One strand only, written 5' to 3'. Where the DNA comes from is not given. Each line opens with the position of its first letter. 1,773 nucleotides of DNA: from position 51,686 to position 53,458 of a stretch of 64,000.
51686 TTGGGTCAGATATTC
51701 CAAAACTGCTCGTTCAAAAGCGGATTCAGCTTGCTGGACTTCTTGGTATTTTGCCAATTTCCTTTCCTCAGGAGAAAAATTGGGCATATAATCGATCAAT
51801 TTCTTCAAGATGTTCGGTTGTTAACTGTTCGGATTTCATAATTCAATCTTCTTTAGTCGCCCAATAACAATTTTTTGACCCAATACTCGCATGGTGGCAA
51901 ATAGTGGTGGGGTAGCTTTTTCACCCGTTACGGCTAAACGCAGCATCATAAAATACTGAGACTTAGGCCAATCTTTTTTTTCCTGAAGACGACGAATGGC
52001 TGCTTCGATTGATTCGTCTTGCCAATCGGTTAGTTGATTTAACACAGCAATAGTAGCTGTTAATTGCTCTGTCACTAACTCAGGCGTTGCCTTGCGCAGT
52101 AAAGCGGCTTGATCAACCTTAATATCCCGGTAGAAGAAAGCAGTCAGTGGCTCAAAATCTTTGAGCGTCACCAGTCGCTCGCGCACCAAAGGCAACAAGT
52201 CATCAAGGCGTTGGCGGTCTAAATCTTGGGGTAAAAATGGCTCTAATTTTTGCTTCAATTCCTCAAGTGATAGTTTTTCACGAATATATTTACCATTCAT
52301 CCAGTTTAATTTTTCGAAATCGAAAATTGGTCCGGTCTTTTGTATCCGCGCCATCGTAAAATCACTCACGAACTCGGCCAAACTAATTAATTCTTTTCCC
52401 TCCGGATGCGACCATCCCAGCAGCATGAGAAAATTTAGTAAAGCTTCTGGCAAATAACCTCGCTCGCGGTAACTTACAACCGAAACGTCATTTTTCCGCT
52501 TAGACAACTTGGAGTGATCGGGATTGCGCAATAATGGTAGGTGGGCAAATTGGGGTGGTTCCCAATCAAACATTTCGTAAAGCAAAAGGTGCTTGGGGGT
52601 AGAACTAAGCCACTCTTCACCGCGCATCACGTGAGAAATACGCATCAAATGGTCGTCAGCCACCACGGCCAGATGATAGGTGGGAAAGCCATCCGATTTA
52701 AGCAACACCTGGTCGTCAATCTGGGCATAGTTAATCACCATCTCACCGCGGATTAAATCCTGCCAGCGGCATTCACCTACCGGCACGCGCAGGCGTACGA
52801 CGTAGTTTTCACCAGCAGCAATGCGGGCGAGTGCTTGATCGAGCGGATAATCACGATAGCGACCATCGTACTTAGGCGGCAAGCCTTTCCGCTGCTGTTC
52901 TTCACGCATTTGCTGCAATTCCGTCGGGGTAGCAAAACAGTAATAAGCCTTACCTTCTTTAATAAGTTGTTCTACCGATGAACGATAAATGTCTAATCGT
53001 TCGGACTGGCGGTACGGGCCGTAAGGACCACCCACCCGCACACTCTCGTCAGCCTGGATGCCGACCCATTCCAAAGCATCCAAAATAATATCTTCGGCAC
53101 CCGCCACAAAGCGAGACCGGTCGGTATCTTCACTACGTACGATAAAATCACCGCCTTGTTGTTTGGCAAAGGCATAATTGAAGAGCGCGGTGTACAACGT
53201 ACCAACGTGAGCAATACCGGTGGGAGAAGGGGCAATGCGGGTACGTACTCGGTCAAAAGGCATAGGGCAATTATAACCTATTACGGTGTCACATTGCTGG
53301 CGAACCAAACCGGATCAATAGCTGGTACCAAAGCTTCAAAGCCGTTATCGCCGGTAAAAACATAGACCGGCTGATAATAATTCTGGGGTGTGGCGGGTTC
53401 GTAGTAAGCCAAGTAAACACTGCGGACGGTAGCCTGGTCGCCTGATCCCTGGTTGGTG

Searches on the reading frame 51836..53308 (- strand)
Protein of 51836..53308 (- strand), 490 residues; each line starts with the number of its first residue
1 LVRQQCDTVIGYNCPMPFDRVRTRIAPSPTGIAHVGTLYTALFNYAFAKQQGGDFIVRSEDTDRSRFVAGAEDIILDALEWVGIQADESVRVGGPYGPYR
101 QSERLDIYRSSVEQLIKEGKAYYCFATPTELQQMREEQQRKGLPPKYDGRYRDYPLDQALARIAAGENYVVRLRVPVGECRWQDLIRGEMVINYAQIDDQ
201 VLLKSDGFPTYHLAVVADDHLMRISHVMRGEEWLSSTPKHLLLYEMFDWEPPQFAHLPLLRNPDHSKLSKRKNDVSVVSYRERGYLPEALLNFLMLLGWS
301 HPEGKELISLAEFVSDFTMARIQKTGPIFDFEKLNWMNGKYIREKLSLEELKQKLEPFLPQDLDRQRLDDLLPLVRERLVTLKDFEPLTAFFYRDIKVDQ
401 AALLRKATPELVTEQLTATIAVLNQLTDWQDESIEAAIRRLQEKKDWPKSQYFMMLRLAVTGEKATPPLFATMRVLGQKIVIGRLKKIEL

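Call 8: search_protein_families(library=pfam, proteins=[window:51836-53308:-], max_evalue=0.001)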
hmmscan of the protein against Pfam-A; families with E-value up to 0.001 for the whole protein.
window:51836-53308:- (490 aa): 2 families
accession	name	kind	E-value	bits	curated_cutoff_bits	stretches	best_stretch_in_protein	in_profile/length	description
PF00749.27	tRNA-synt_1c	-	1.2e-100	336.9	23.4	1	21-336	2-314/314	tRNA synthetases class I (E and Q), catalytic domain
PF19269.4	Anticodon_2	-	8.4e-29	101.2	23.6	1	351-487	2-139/141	Anticodon binding domain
